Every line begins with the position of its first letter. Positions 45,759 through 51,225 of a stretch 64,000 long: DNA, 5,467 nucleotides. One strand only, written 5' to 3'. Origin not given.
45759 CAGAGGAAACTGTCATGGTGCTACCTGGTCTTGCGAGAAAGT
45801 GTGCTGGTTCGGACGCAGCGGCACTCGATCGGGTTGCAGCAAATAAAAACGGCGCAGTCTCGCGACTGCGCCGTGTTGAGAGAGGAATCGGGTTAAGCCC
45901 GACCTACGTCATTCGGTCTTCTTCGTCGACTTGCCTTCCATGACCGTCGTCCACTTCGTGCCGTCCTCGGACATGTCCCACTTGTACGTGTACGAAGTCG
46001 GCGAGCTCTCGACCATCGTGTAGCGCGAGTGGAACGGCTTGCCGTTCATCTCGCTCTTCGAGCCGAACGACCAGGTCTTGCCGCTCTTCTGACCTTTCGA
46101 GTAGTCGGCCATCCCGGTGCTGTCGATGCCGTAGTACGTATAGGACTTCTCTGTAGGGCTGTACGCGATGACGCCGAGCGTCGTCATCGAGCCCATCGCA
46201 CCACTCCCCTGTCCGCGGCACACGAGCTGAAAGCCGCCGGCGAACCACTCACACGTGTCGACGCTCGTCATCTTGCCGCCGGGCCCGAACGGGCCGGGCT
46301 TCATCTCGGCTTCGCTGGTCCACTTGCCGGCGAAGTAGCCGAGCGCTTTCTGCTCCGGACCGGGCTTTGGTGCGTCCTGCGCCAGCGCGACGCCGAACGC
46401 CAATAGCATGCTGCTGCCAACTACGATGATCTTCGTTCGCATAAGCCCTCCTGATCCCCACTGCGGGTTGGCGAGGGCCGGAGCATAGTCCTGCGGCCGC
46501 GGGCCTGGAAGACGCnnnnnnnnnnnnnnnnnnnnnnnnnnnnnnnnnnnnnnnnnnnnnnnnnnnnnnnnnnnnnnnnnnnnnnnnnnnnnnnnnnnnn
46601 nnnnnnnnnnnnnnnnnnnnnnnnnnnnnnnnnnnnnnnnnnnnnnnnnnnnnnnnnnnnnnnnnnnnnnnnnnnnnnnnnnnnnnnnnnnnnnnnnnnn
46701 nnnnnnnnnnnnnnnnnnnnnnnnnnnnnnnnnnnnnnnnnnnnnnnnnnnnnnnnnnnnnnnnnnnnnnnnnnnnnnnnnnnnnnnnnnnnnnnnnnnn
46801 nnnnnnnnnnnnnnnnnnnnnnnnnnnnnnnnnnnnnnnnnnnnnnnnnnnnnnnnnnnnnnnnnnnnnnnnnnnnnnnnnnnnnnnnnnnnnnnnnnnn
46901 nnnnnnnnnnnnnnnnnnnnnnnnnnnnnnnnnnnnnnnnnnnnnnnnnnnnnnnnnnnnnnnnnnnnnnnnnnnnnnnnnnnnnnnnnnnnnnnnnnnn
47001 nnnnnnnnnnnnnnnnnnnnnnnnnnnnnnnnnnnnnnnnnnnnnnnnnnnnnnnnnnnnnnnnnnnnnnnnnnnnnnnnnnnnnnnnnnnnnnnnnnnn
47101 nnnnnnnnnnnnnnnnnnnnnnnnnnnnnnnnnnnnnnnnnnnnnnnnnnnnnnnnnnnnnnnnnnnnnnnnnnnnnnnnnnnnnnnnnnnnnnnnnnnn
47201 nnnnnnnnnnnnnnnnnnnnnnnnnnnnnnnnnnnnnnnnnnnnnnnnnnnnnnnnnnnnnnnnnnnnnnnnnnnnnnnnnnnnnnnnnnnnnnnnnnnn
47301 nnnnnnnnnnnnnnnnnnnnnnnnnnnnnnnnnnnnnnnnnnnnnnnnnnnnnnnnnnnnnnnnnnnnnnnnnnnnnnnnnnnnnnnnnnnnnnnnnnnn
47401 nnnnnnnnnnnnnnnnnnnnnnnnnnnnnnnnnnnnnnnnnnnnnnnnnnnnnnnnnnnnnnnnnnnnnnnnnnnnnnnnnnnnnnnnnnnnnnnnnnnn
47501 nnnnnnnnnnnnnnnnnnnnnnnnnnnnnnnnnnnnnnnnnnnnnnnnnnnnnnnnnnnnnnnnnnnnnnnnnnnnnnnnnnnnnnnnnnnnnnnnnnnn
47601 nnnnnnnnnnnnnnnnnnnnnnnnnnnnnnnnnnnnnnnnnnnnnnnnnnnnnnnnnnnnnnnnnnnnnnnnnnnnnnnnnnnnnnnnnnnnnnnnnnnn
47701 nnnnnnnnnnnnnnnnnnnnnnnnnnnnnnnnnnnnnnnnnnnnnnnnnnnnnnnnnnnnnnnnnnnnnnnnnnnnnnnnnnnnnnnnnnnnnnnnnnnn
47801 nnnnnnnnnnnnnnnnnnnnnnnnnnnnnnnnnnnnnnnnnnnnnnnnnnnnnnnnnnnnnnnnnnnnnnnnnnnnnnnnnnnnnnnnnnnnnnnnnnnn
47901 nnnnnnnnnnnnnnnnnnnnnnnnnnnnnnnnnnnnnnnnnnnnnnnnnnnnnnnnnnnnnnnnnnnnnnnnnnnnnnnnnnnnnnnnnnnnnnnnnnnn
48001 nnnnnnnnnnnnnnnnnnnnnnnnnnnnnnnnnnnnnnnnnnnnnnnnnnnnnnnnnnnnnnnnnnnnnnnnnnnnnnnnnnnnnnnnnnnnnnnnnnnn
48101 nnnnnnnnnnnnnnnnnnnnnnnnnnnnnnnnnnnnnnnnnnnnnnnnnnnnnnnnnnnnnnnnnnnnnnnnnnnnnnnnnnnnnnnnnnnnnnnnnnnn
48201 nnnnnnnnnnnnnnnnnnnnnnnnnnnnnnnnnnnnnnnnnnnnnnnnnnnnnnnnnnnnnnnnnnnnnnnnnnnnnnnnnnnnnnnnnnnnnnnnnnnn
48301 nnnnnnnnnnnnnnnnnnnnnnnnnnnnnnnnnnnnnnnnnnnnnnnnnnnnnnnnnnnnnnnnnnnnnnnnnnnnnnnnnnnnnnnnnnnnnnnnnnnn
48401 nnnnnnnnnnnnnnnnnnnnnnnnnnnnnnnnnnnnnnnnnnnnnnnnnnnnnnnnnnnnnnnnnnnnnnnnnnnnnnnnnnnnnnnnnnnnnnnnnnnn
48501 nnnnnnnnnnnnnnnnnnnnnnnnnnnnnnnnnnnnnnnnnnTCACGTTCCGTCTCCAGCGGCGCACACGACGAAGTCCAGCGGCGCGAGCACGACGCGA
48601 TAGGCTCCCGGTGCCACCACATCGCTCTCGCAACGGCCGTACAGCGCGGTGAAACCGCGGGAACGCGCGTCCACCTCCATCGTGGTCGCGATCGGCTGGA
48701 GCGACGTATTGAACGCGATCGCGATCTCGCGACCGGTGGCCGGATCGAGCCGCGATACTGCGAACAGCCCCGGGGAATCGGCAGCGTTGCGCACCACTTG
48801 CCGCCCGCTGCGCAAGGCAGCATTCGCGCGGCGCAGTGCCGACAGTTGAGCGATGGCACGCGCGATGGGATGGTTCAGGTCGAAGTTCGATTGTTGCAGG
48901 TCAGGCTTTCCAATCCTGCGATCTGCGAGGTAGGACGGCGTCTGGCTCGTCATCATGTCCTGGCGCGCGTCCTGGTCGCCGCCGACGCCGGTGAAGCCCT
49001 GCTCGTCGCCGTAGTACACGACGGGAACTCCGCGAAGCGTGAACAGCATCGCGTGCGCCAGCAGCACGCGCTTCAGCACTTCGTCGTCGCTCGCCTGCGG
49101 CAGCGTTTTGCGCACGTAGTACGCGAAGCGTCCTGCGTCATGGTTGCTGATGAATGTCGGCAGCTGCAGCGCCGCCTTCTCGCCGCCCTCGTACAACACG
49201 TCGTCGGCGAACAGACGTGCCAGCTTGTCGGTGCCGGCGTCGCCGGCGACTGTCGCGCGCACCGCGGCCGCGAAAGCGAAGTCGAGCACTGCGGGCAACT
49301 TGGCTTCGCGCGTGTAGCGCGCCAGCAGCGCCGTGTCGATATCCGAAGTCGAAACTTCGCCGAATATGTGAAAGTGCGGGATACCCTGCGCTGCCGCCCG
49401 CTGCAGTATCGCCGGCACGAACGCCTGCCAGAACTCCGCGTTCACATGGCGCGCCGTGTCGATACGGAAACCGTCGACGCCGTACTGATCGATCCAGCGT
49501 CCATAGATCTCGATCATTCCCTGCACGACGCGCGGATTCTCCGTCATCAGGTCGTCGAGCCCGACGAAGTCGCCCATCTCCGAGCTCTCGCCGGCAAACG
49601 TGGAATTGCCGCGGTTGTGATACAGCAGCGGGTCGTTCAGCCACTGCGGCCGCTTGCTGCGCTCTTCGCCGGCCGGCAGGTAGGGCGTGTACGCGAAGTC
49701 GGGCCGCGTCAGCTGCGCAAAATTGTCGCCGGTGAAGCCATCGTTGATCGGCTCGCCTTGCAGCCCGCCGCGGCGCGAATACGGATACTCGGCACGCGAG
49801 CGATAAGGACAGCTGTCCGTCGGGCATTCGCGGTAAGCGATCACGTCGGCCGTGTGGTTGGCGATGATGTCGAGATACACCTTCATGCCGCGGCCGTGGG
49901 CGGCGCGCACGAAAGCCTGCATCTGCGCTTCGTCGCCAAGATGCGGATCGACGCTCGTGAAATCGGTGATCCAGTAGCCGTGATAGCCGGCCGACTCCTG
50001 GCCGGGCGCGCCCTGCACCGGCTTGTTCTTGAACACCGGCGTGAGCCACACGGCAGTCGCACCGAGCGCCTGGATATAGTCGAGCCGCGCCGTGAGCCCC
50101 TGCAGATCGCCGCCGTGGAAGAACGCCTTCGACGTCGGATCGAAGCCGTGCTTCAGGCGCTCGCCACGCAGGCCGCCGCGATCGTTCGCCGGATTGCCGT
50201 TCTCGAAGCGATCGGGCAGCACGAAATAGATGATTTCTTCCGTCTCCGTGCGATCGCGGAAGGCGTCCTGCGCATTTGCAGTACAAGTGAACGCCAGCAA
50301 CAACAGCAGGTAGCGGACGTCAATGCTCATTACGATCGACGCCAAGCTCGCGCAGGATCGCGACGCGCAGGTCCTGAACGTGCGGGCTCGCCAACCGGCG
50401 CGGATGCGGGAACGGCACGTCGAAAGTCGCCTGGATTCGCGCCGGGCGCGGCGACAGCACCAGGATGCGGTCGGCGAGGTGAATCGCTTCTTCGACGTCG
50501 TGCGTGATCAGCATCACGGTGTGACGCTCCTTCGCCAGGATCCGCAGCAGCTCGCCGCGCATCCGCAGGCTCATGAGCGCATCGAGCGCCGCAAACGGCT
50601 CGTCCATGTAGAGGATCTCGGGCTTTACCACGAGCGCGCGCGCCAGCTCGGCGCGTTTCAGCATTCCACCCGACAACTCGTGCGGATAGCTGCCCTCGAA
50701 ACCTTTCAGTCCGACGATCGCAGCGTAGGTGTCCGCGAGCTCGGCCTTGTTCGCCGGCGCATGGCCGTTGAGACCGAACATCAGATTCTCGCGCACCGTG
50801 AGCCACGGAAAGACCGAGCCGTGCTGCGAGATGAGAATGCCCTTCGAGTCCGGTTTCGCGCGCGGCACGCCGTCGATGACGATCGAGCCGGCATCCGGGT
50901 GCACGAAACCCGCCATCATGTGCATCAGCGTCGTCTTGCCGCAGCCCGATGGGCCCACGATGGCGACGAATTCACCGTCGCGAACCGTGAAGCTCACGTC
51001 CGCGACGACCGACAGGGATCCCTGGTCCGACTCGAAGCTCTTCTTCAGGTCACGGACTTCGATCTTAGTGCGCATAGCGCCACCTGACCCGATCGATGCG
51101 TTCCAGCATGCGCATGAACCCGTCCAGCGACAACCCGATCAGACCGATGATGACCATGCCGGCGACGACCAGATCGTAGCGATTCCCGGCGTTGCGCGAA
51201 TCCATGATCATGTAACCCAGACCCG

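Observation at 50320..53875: Five-gene module: NitT/TauT-type ABC importer + SCO copper chaperone + cupredoxin-like protein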

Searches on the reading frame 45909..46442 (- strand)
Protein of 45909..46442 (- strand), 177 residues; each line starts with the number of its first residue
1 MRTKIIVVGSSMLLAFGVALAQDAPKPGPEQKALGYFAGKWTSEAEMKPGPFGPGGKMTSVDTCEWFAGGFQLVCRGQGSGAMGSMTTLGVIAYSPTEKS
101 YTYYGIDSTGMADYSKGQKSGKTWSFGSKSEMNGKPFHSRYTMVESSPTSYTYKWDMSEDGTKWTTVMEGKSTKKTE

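Call 61: search_protein_families(library=pfam, proteins=[window:45909-46442:-], max_evalue=0.00001)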
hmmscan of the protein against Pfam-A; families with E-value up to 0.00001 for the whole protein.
window:45909-46442:- (177 aa): 1 family
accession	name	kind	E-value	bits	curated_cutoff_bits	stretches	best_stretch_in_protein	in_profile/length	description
PF07617.17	DUF1579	-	7.9e-11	42.5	25.2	1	26-173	1-154/155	Protein of unknown function (DUF1579)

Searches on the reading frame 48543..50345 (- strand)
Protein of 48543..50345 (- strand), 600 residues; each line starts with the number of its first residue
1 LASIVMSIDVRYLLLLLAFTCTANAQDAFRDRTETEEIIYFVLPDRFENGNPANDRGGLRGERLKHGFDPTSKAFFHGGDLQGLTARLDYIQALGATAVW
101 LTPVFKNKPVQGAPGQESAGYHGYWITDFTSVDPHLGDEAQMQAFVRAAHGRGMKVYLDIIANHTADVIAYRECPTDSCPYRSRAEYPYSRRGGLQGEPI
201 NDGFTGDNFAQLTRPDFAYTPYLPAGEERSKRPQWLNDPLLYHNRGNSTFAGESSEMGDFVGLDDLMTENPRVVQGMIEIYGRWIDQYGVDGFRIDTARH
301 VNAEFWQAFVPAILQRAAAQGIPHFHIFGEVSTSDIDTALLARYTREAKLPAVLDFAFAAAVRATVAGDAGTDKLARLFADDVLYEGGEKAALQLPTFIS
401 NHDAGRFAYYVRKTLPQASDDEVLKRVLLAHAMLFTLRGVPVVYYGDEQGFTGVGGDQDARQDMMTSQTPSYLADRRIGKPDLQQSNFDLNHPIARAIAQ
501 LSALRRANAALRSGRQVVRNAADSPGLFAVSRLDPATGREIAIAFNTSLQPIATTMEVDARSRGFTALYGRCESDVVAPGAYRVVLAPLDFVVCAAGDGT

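Call 3: search_protein_families(library=pfam, proteins=[window:48543-50345:-], max_evalue=0.01)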
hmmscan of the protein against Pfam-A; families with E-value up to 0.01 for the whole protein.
window:48543-50345:- (600 aa): 1 family
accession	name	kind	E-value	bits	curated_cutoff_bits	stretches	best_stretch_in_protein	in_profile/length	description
PF00128.31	Alpha-amylase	-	1.2e-63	216.3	22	1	41-465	1-372/446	Alpha amylase, catalytic domain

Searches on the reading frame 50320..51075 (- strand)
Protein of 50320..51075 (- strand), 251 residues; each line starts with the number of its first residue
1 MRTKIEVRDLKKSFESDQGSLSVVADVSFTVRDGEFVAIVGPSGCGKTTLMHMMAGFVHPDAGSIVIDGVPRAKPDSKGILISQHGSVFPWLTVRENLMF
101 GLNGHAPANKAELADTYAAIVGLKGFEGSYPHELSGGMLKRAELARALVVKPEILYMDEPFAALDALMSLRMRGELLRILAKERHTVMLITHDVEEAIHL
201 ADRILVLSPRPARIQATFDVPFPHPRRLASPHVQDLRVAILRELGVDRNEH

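Call 3: search_protein_families(library=pfam, proteins=[window:50320-51075:-], max_evalue=0.01)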
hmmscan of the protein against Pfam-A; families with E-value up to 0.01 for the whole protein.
window:50320-51075:- (251 aa): 6 families
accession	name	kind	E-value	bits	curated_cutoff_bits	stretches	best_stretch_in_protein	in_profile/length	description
PF00005.33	ABC_tran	-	9.5e-30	104.4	25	1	25-162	2-137/137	ABC transporter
PF13304.12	AAA_21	-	4e-05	24.3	27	0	131-194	235-300/304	AAA domain, putative AbiEii toxin, Type IV TA system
PF13401.12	AAA_22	-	0.00035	21.3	27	1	34-94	5-33/130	AAA domain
PF00006.31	ATP-synt_ab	-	0.0014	18.7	29.5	1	25-58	5-38/213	ATP synthase alpha/beta family, nucleotide-binding domain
PF13191.12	AAA_16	-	0.0017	19.3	32.6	1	31-190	19-137/167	AAA ATPase domain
PF00004.35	AAA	-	0.006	17.5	21.2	0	38-56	2-20/131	ATPase family associated with various cellular activities (AAA)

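Call 5: search_protein_families(library=ncbifam, proteins=[window:50320-51075:-], max_evalue=0.01)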
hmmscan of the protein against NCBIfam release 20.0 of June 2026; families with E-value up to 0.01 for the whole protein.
window:50320-51075:- (251 aa): 189 families (the best 25 are shown)
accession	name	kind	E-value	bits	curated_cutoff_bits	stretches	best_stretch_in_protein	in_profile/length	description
NF040729.1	ABC_ATP_SaoA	equivalog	4.1e-58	196.7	360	1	4-239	1-238/248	ABC transporter ATP-binding protein SaoA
TIGR01184.1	ntrCD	subfamily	1.2e-53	182.1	291.8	1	25-240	2-226/230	nitrate ABC transporter ATP-binding protein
NF008421.0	PRK11248.1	equivalog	4.9e-53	180.2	357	1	19-223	12-218/255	taurine ABC transporter ATP-binding subunit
TIGR03265.1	PhnT2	equivalog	5e-51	174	457.7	1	3-208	3-209/353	putative 2-aminoethylphosphonate ABC transporter ATP-binding protein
TIGR01186.1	proV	subfamily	1.2e-48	166.1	326.6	1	19-207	4-203/363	betaine/proline/choline family ABC transporter ATP-binding protein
TIGR00968.1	3a0106s01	subfamily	8.8e-48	162.9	342.75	1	5-208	1-205/237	sulfate ABC transporter ATP-binding protein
NF008420.0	PRK11247.1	equivalog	3.9e-46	157.3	395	1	7-242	15-240/257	aliphatic sulfonates ABC transporter ATP-binding protein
NF006987.0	PRK09452.1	equivalog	4.3e-45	154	482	1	5-208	18-222/378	spermidine/putrescine ABC transporter ATP-binding protein PotA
NF043075.1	MMSYN1_0197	equivalog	9.7e-45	153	550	1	5-208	3-207/341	spermidine/putrescine ABC transporter ATP-binding protein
TIGR03258.1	PhnT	equivalog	2.9e-44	151.6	499.15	1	19-207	19-213/359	2-aminoethylphosphonate ABC transport system ATP-binding subunit PhnT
NF008653.0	PRK11650.1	subfamily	7.9e-44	150.1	432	1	3-208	2-209/357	sn-glycerol-3-phosphate ABC transporter ATP-binding protein UgpC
NF008621.0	PRK11607.1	equivalog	1.2e-42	146.1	613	1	4-207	19-223/377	putrescine ABC transporter ATP-binding subunit PotG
NF040840.2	tungstate_WtpC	equivalog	6.4e-41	140.8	440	1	24-208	16-205/347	tungstate ABC transporter ATP-binding protein WtpC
TIGR01187.1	potA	subfamily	1.1e-40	139.7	355.6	1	39-208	1-175/325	polyamine ABC transporter ATP-binding protein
NF040933.2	ABC_arch_GlcV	equivalog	6.2e-39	133.9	450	1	4-208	2-216/357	glucose ABC transporter ATP-binding protein GlcV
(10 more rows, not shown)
